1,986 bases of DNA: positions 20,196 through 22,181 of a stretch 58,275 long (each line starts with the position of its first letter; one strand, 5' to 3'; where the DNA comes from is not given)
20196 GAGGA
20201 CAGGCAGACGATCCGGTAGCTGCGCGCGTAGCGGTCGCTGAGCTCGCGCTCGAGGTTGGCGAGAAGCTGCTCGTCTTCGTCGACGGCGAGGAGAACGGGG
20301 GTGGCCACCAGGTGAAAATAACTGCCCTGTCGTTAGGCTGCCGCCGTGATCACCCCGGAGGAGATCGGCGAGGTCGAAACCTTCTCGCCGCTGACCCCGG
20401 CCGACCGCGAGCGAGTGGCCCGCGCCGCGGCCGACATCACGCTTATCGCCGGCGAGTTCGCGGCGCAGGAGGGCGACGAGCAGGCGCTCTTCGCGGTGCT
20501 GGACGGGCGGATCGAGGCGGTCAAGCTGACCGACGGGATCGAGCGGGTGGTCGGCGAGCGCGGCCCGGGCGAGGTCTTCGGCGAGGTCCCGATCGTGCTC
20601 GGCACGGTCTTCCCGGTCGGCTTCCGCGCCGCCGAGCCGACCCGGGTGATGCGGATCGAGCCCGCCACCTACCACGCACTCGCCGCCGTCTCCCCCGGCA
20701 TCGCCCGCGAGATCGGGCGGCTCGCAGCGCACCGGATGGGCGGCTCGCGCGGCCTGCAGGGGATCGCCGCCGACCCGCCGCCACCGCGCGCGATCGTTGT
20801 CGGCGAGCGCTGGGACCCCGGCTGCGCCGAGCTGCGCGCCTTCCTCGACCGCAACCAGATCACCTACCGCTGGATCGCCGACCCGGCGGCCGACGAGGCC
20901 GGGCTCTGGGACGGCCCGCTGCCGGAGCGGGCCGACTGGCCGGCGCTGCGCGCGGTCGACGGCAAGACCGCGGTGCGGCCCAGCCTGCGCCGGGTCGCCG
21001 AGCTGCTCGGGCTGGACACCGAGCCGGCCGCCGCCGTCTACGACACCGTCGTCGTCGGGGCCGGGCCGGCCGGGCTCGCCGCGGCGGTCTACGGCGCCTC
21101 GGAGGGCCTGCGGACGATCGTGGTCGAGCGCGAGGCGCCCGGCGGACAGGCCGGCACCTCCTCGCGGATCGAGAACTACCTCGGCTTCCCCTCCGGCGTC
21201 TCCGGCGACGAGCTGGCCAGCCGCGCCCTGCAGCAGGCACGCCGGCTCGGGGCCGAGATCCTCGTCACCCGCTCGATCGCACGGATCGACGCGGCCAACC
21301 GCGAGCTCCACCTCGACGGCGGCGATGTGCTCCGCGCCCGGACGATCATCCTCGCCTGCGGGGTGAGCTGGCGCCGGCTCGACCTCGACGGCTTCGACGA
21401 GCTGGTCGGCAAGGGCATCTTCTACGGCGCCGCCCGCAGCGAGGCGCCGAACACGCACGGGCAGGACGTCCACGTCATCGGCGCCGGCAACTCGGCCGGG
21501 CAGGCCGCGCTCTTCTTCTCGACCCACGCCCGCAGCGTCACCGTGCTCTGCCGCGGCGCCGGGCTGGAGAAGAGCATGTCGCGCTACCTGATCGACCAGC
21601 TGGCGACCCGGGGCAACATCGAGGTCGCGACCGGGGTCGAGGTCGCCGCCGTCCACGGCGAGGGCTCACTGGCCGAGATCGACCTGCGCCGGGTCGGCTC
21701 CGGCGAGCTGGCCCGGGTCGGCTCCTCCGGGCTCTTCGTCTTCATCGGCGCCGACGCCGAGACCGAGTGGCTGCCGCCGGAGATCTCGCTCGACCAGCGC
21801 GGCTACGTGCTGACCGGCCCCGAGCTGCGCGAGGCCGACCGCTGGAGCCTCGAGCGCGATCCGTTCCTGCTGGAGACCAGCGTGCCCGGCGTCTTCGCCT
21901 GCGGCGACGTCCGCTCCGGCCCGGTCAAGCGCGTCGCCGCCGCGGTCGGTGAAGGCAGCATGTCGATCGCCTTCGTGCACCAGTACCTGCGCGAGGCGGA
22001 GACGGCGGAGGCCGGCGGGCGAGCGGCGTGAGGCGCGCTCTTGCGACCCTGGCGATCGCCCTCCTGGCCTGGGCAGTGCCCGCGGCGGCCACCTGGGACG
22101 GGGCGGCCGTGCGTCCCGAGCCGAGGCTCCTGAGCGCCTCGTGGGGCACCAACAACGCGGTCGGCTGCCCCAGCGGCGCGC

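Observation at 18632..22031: Divergent pair of sensor-domain / Grx-like / TrxR-like fusion proteins lacking the redox CxxC, separated by 37 bp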

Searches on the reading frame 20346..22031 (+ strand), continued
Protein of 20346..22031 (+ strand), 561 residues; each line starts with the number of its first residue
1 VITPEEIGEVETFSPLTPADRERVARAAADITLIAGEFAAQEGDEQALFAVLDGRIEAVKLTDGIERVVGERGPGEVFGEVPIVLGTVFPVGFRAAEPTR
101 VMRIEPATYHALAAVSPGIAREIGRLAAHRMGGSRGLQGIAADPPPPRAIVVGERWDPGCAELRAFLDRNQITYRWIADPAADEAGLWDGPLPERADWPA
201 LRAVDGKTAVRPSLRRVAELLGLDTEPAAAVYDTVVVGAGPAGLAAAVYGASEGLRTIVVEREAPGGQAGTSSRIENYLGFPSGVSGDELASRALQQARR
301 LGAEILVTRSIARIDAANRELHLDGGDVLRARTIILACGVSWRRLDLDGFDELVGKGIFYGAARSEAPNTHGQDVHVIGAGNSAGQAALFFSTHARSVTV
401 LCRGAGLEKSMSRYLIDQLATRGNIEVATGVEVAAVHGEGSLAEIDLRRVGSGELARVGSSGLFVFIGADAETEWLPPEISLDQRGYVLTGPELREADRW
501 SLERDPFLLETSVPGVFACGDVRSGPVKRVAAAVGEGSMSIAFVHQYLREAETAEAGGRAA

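Call 59: fold_search(model_id=the predicted structure, library=pdb)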
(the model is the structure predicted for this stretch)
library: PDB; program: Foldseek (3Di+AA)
matches with E <= 10: 2000; with E <= 0.001: 1510
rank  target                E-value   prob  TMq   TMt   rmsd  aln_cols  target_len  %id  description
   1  4xvg                  6.6e-31  1.00  0.37  0.40  18.1       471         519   24  Crystal structure of Alkylhydroperoxide Reductase Subunit AhpF from Escherichia coli (released 2016-02-24)
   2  4o5q                  7.8e-31  1.00  0.38  0.41  19.9       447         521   26  Crystal Structure of the Alkylhydroperoxide Reductase AhpF from Escherichia coli (released 2014-11-05)
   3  2q7v_B                5.8e-30  1.00  0.37  0.62   7.5       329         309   29  Crystal Structure of Deinococcus Radiodurans Thioredoxin Reductase (released 2008-07-08)
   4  7jyp                  1.8e-29  1.00  0.38  0.64   6.9       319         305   28  Structure of thioredoxin reductase from the thermophilic eubacterium Thermosipho africanus TCF52B (released 2021-10-06)
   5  7aaw_B                2.6e-29  1.00  0.36  0.61   7.3       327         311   29  Thioredoxin Reductase from Bacillus cereus (released 2021-09-15)
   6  7aaw_A                3.6e-29  1.00  0.37  0.62   7.3       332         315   29  Thioredoxin Reductase from Bacillus cereus (released 2021-09-15)
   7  2q7v_A                3.6e-29  1.00  0.37  0.61   7.9       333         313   29  Crystal Structure of Deinococcus Radiodurans Thioredoxin Reductase (released 2008-07-08)
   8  1hyu                  4.1e-29  1.00  0.39  0.41  16.8       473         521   24  CRYSTAL STRUCTURE OF INTACT AHPF (released 2001-02-14)
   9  1fl2                  4.8e-29  1.00  0.37  0.62   7.0       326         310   30  CATALYTIC CORE COMPONENT OF THE ALKYLHYDROPEROXIDE REDUCTASE AHPF FROM E.COLI (released 2001-03-21)
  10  4gcm_A                5.4e-29  1.00  0.37  0.63   7.0       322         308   27  Crystal structure of a thioredoxine reductase (trxB) from Staphylococcus aureus subsp. aureus Mu50 at 1.80 A resolutio (released 2012-08-29)
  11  4gcm_B                6.1e-29  1.00  0.38  0.63   6.9       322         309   27  Crystal structure of a thioredoxine reductase (trxB) from Staphylococcus aureus subsp. aureus Mu50 at 1.80 A resolutio (released 2012-08-29)
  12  5uwy                  1.0e-28  1.00  0.37  0.62   7.2       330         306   27  The crystal structure of thioredoxin reductase from Streptococcus pyogenes MGAS5005 (released 2017-03-15)
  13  3cty_A                1.3e-28  1.00  0.51  0.92   2.1       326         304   27  Crystal structure of T. acidophilum thioredoxin reductase (released 2009-02-24)
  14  6bpy_A                2.1e-28  1.00  0.38  0.61   6.9       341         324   29  Aspergillus fumigatus Thioredoxin Reductase (released 2019-01-09)
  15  7p9e_B                3.2e-28  1.00  0.38  0.62   7.2       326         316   28  Chlamydomonas reinhardtii NADPH Dependent Thioredoxin Reductase 1 domain CS mutant (released 2022-01-19)
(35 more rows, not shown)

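Call 68: search_protein_families(library=pfam, proteins=[L052:5221-6711:+, L039:5251-6657:+, L078:2116-3531:+, L053:5366-6760:+, L061:5236-6621:+], max_evalue=0.0001)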
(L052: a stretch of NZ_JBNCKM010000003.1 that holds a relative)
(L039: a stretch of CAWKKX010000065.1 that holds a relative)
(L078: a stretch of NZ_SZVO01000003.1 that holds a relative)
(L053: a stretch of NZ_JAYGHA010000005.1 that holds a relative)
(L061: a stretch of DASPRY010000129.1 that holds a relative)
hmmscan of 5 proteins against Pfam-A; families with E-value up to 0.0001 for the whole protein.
L052:5221-6711:+ (496 aa): 2 families
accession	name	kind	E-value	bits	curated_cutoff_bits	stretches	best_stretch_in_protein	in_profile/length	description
PF02518.31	HATPase_c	-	4.3e-25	88.8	26.4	1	379-482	4-109/111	Histidine kinase-, DNA gyrase B-, and HSP90-like ATPase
PF00027.35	cNMP_binding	-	2.2e-06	28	27.5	1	52-137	6-87/89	Cyclic nucleotide-binding domain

L039:5251-6657:+ (468 aa): 2 families
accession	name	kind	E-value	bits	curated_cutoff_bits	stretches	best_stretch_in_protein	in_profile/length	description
PF02518.31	HATPase_c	-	1e-24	87.5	26.4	1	357-459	5-109/111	Histidine kinase-, DNA gyrase B-, and HSP90-like ATPase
PF00027.35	cNMP_binding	-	2.6e-17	63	27.5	1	31-114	3-87/89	Cyclic nucleotide-binding domain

L078:2116-3531:+ (471 aa): 3 families
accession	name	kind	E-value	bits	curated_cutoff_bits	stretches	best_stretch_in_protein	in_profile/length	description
PF02518.31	HATPase_c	-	8.2e-23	81.4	26.4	1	367-469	6-109/111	Histidine kinase-, DNA gyrase B-, and HSP90-like ATPase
PF00027.35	cNMP_binding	-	8.2e-14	51.8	27.5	1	37-123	2-89/89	Cyclic nucleotide-binding domain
PF14501.12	HATPase_c_5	-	7.3e-09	35.9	22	1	367-463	6-97/102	GHKL domain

L053:5366-6760:+ (464 aa): 2 families
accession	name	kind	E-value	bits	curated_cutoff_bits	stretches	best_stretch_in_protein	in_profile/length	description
PF02518.31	HATPase_c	-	1.1e-21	77.8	26.4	1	358-461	5-110/111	Histidine kinase-, DNA gyrase B-, and HSP90-like ATPase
PF00027.35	cNMP_binding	-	1.2e-13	51.2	27.5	1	31-117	2-88/89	Cyclic nucleotide-binding domain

L061:5236-6621:+ (461 aa): 3 families
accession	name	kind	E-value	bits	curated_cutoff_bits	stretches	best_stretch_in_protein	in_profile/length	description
PF02518.31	HATPase_c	-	1e-27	97.2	26.4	1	355-457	5-110/111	Histidine kinase-, DNA gyrase B-, and HSP90-like ATPase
PF00027.35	cNMP_binding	-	2.8e-10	40.5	27.5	1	31-115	2-88/89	Cyclic nucleotide-binding domain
PF14501.12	HATPase_c_5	-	4.6e-08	33.3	22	1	356-453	6-100/102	GHKL domain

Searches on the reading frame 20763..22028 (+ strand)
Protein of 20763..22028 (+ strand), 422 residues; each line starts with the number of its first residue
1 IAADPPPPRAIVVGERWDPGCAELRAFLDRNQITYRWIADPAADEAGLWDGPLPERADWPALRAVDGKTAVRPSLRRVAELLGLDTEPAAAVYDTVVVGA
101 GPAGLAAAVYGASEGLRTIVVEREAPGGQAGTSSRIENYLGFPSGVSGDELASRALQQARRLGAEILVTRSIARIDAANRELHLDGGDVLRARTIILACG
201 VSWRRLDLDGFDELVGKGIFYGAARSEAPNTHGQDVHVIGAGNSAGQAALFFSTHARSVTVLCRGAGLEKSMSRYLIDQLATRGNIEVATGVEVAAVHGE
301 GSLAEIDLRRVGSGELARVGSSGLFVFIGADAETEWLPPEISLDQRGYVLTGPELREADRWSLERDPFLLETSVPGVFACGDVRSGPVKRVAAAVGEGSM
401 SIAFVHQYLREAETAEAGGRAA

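Call 30: search_protein_representatives(protein=window:20763-22028:+)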
Query: 422 residues. Proteins with E-value up to 0.001 (for the whole library): 31900; up to 1e-10: 15825; up to 1e-30: 2786. The best 150 are listed.
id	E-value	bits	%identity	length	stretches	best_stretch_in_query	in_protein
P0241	5.7e-140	483.3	70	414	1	99-417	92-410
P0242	1.1e-132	459.3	65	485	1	1-359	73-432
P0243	5.9e-130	450.3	71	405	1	53-358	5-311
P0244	8.7e-129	446.5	54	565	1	11-410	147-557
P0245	7.4e-124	430.2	56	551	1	2-410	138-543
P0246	1.5e-123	429.3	53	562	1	2-413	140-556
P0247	7.5e-122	423.6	53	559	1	5-416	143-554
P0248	3.6e-119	414.8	79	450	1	53-297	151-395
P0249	2.6e-116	405.3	49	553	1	8-409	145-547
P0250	2.1e-115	402.4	51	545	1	4-409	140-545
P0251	3.5e-115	401.7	50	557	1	5-410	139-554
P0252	1.3e-112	393.2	65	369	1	51-417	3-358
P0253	1.1e-111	390.1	50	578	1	22-416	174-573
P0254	9.2e-110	383.8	49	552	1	6-411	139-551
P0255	1.2e-108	380.1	59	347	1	82-411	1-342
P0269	9.2e-102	357.4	46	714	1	12-418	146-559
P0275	1.3e-99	350.3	50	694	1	18-421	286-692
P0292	4.9e-94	332.0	46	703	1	11-416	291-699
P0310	8.7e-92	324.6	47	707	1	11-412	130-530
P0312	2.3e-91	323.2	45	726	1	10-411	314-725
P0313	2.6e-91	323.0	47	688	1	12-411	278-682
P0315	4.2e-91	322.3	42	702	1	9-419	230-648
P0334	2.1e-89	316.7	45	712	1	12-411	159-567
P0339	5.0e-89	315.5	44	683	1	4-415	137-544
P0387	5.6e-84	298.9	43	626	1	10-410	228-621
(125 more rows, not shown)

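Call 36: search_protein_families(library=pfam, proteins=[P0275, P0292, P0312, P0313, P0315, P0387, P0269, P0310, P0334, P0339], max_evalue=0.0001)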
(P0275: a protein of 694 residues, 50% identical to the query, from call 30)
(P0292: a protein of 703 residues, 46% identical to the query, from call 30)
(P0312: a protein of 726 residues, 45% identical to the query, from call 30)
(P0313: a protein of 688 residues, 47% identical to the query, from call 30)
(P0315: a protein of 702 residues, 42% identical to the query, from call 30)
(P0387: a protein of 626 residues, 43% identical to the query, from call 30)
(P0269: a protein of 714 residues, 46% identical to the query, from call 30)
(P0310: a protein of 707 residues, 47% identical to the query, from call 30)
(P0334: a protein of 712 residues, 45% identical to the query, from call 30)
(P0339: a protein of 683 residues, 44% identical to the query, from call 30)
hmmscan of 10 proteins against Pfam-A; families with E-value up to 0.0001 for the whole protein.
P0275 (694 aa): 10 families
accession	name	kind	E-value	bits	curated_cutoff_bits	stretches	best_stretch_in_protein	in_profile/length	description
PF07992.20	Pyr_redox_2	-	7.3e-34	117.9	26.1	1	358-669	1-291/291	Pyridine nucleotide-disulphide oxidoreductase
PF13738.12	Pyr_redox_3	-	4.3e-15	56.2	30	1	454-614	120-287/305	Pyridine nucleotide-disulphide oxidoreductase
PF12680.13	SnoaL_2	-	7.4e-12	46.2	27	1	10-116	2-101/102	SnoaL-like domain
PF00070.33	Pyr_redox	-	5.7e-09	36.8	22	1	503-575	2-79/82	Pyridine nucleotide-disulphide oxidoreductase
PF00890.30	FAD_binding_2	-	1.4e-07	31.5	20.4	1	359-399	1-42/414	FAD binding domain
PF12831.13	FAD_oxidored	-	1e-06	28.8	27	1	359-394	1-37/416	FAD dependent oxidoreductase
PF01946.23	Thi4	-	3.2e-06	27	26.2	1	356-397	16-59/235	Thi4 family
PF01266.30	DAO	-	4.1e-05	23.7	27.9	1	359-400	1-44/353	FAD dependent oxidoreductase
PF00072.30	Response_reg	-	4.8e-05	23.9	30.2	0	139-252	1-104/111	Response regulator receiver domain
PF03486.20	HI0933_like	-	5.5e-05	23.2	50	0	359-390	2-33/244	HI0933-like protein Rossmann domain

P0292 (703 aa): 8 families
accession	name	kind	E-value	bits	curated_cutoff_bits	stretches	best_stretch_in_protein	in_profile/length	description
PF07992.20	Pyr_redox_2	-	1.5e-33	116.9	26.1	1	373-683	1-291/291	Pyridine nucleotide-disulphide oxidoreductase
PF12680.13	SnoaL_2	-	5.9e-15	56.1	27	1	9-114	1-101/102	SnoaL-like domain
PF13738.12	Pyr_redox_3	-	2.2e-14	53.9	30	1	509-632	158-288/305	Pyridine nucleotide-disulphide oxidoreductase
PF12831.13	FAD_oxidored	-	2.2e-10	40.9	27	1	374-410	1-38/416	FAD dependent oxidoreductase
PF00070.33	Pyr_redox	-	4.5e-08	33.9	22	1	518-583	2-70/82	Pyridine nucleotide-disulphide oxidoreductase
PF00890.30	FAD_binding_2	-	1.4e-06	28.3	20.4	1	374-408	1-36/414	FAD binding domain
PF01946.23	Thi4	-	1.7e-06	27.9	26.2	1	368-411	13-58/235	Thi4 family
PF01266.30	DAO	-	2.4e-06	27.8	27.9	1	374-498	1-129/353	FAD dependent oxidoreductase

P0312 (726 aa): 13 families
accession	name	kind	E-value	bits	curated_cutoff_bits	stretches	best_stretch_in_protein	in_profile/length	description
PF07992.20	Pyr_redox_2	-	7.4e-31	108.1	26.1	1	400-712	2-291/291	Pyridine nucleotide-disulphide oxidoreductase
PF13738.12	Pyr_redox_3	-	7.7e-21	75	30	1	452-657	78-287/305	Pyridine nucleotide-disulphide oxidoreductase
PF00027.35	cNMP_binding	-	1.6e-10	41.2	27.5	1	202-287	2-88/89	Cyclic nucleotide-binding domain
PF01266.30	DAO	-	5.3e-08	33.2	27.9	1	400-441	1-44/353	FAD dependent oxidoreductase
PF12831.13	FAD_oxidored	-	3.8e-07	30.2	27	1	400-437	1-39/416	FAD dependent oxidoreductase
PF01946.23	Thi4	-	5.2e-07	29.6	26.2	1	393-437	12-58/235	Thi4 family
PF13450.12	NAD_binding_8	-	5.9e-07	30.1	21.9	1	403-440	1-39/68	NAD(P)-binding Rossmann-like domain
PF00070.33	Pyr_redox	-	7.9e-07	29.9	22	0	544-610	2-71/82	Pyridine nucleotide-disulphide oxidoreductase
PF13434.12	Lys_Orn_oxgnase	-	1.5e-06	28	21.3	0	491-572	135-221/339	L-lysine 6-monooxygenase/L-ornithine 5-monooxygenase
PF03486.20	HI0933_like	-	2.6e-06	27.5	50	0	400-431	2-33/244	HI0933-like protein Rossmann domain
PF01494.25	FAD_binding_3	-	1.2e-05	25.2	22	0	401-432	4-35/349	FAD binding domain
PF01134.28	GIDA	-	1.9e-05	24.4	22.1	0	400-428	1-29/391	Glucose inhibited division protein A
PF00890.30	FAD_binding_2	-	7.9e-05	22.5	20.4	0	400-439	1-41/414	FAD binding domain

P0313 (688 aa): 8 families
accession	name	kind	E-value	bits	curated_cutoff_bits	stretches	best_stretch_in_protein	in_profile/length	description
PF07992.20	Pyr_redox_2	-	1.6e-31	110.3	26.1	1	361-669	1-291/291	Pyridine nucleotide-disulphide oxidoreductase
PF00027.35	cNMP_binding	-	1.6e-16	60.5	27.5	1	164-250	2-88/89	Cyclic nucleotide-binding domain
PF13738.12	Pyr_redox_3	-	2e-16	60.6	30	1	415-617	79-285/305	Pyridine nucleotide-disulphide oxidoreductase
PF00070.33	Pyr_redox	-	2.7e-09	37.9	22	1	506-570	2-69/82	Pyridine nucleotide-disulphide oxidoreductase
PF12831.13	FAD_oxidored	-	7.6e-06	25.9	27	1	362-398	1-38/416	FAD dependent oxidoreductase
PF13434.12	Lys_Orn_oxgnase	-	1.1e-05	25.2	21.3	0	449-537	131-224/339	L-lysine 6-monooxygenase/L-ornithine 5-monooxygenase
PF01494.25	FAD_binding_3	-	1.5e-05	24.8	22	0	361-405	2-46/349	FAD binding domain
PF03486.20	HI0933_like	-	4.4e-05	23.5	50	0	362-394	2-34/244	HI0933-like protein Rossmann domain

P0315 (702 aa): 5 families
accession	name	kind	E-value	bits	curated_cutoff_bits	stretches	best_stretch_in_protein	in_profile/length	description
PF07992.20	Pyr_redox_2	-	2.3e-32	113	26.1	1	316-627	1-291/291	Pyridine nucleotide-disulphide oxidoreductase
PF13738.12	Pyr_redox_3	-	1.2e-13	51.4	30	1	411-610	119-305/305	Pyridine nucleotide-disulphide oxidoreductase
PF01266.30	DAO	-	5.2e-05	23.4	27.9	0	381-432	157-213/353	FAD dependent oxidoreductase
PF03486.20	HI0933_like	-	5.4e-05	23.2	50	0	317-347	2-32/244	HI0933-like protein Rossmann domain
PF12831.13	FAD_oxidored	-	7.9e-05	22.6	27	1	317-369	1-53/416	FAD dependent oxidoreductase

P0387 (626 aa): 6 families
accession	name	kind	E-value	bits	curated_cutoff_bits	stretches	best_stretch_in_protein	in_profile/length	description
PF07992.20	Pyr_redox_2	-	6.6e-34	118.1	26.1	1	311-609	1-291/291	Pyridine nucleotide-disulphide oxidoreductase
PF13738.12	Pyr_redox_3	-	2.4e-17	63.6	30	1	383-592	97-305/305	Pyridine nucleotide-disulphide oxidoreductase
PF00070.33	Pyr_redox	-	4.2e-09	37.2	22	1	456-523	1-71/82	Pyridine nucleotide-disulphide oxidoreductase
PF01266.30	DAO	-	3.9e-08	33.7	27.9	0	312-352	1-43/353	FAD dependent oxidoreductase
PF03486.20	HI0933_like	-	7.8e-06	25.9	50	0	312-341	2-31/244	HI0933-like protein Rossmann domain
PF00890.30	FAD_binding_2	-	8.2e-05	22.4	20.4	0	312-350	1-40/414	FAD binding domain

P0269 (714 aa): 11 families
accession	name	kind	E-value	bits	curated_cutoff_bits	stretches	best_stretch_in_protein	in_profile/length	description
PF07992.20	Pyr_redox_2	-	9.4e-38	130.7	26.1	1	228-539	1-291/291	Pyridine nucleotide-disulphide oxidoreductase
PF00027.35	cNMP_binding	-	2.6e-23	82.2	27.5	1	597-681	4-89/89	Cyclic nucleotide-binding domain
PF13738.12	Pyr_redox_3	-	2.2e-18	67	30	1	290-487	87-288/305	Pyridine nucleotide-disulphide oxidoreductase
PF01266.30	DAO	-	1.4e-08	35.1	27.9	0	229-270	1-44/353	FAD dependent oxidoreductase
PF03486.20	HI0933_like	-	2.5e-07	30.8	50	0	229-260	2-33/244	HI0933-like protein Rossmann domain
PF01946.23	Thi4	-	4.4e-07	29.8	26.2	0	227-266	17-58/235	Thi4 family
PF12831.13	FAD_oxidored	-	8.5e-07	29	27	1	229-265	1-38/416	FAD dependent oxidoreductase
PF00070.33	Pyr_redox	-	9.7e-07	29.7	22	0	373-438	2-70/82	Pyridine nucleotide-disulphide oxidoreductase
PF00072.30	Response_reg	-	3e-06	27.8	30.2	1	12-116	6-102/111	Response regulator receiver domain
PF13450.12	NAD_binding_8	-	1.4e-05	25.7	21.9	0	232-266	1-36/68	NAD(P)-binding Rossmann-like domain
PF00890.30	FAD_binding_2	-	3.7e-05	23.5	20.4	1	229-268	1-41/414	FAD binding domain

P0310 (707 aa): 14 families
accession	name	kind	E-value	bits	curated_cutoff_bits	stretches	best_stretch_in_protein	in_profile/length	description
PF07992.20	Pyr_redox_2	-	1.3e-30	107.3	26.1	1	214-516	2-291/291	Pyridine nucleotide-disulphide oxidoreductase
PF13499.12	EF-hand_7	-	1.4e-17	64.2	30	1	546-620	5-66/67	EF-hand domain pair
PF13405.12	EF-hand_6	-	4.5e-16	57.4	25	0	670-693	4-27/30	EF-hand domain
PF13738.12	Pyr_redox_3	-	4.8e-16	59.3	30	1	295-499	107-305/305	Pyridine nucleotide-disulphide oxidoreductase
PF00036.39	EF-hand_1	-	1.7e-14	52.6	25.4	0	670-694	4-28/29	EF hand domain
PF00070.33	Pyr_redox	-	7.7e-09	36.4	22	1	358-427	2-75/82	Pyridine nucleotide-disulphide oxidoreductase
PF12831.13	FAD_oxidored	-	2.8e-07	30.6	27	1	214-251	1-39/416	FAD dependent oxidoreductase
PF01946.23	Thi4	-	1.5e-06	28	26.2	0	212-250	17-57/235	Thi4 family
PF13833.12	EF-hand_8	-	2.5e-06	27.6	28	0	641-658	34-51/54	EF-hand domain pair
PF13450.12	NAD_binding_8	-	1e-05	26.2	21.9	0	217-255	1-40/68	NAD(P)-binding Rossmann-like domain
PF01266.30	DAO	-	2e-05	24.7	27.9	1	214-254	1-43/353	FAD dependent oxidoreductase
PF03486.20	HI0933_like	-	3.1e-05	24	50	0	214-244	2-32/244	HI0933-like protein Rossmann domain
PF00890.30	FAD_binding_2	-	3.3e-05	23.7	20.4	0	214-248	1-36/414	FAD binding domain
PF13202.12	EF-hand_5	-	4.2e-05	23.3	25.9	0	548-565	3-21/25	EF hand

P0334 (712 aa): 10 families
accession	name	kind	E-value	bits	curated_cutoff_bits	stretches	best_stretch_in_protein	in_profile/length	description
PF07992.20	Pyr_redox_2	-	2.9e-33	116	26.1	1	242-554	1-291/291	Pyridine nucleotide-disulphide oxidoreductase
PF13738.12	Pyr_redox_3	-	2.9e-12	46.9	30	1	338-491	120-278/305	Pyridine nucleotide-disulphide oxidoreductase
PF00070.33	Pyr_redox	-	4.5e-11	43.5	22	1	388-459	3-79/82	Pyridine nucleotide-disulphide oxidoreductase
PF12831.13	FAD_oxidored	-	3.8e-08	33.5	27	1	243-279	1-38/416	FAD dependent oxidoreductase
PF01266.30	DAO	-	2.5e-07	31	27.9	1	243-283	1-43/353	FAD dependent oxidoreductase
PF03486.20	HI0933_like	-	3.2e-07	30.5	50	1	243-274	2-33/244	HI0933-like protein Rossmann domain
PF00072.30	Response_reg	-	4e-07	30.6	30.2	1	44-130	23-103/111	Response regulator receiver domain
PF00890.30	FAD_binding_2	-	1e-05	25.4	20.4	1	243-278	1-37/414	FAD binding domain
PF01946.23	Thi4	-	1.1e-05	25.2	26.2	0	242-279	18-57/235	Thi4 family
PF13450.12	NAD_binding_8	-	4.7e-05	24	21.9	1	246-284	1-40/68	NAD(P)-binding Rossmann-like domain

P0339 (683 aa): 10 families
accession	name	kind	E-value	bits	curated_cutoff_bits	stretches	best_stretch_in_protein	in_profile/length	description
PF07992.20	Pyr_redox_2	-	5.7e-35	121.6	26.1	1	224-527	1-291/291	Pyridine nucleotide-disulphide oxidoreductase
PF13738.12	Pyr_redox_3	-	2.8e-18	66.6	30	1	301-482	102-287/305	Pyridine nucleotide-disulphide oxidoreductase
PF00070.33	Pyr_redox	-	1.2e-10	42.1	22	1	368-443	1-81/82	Pyridine nucleotide-disulphide oxidoreductase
PF01266.30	DAO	-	1.6e-09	38.2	27.9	1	225-267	1-45/353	FAD dependent oxidoreductase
PF12831.13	FAD_oxidored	-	1.7e-06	28.1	27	1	225-261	1-38/416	FAD dependent oxidoreductase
PF00890.30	FAD_binding_2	-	7.7e-06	25.8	20.4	1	225-261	1-38/414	FAD binding domain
PF13450.12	NAD_binding_8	-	9.2e-06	26.3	21.9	1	228-265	1-39/68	NAD(P)-binding Rossmann-like domain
PF01494.25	FAD_binding_3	-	1.4e-05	24.9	22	1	224-257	2-35/349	FAD binding domain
PF03486.20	HI0933_like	-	2.5e-05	24.3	50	1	225-255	2-32/244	HI0933-like protein Rossmann domain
PF01946.23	Thi4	-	3.8e-05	23.5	26.2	0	224-261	18-57/235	Thi4 family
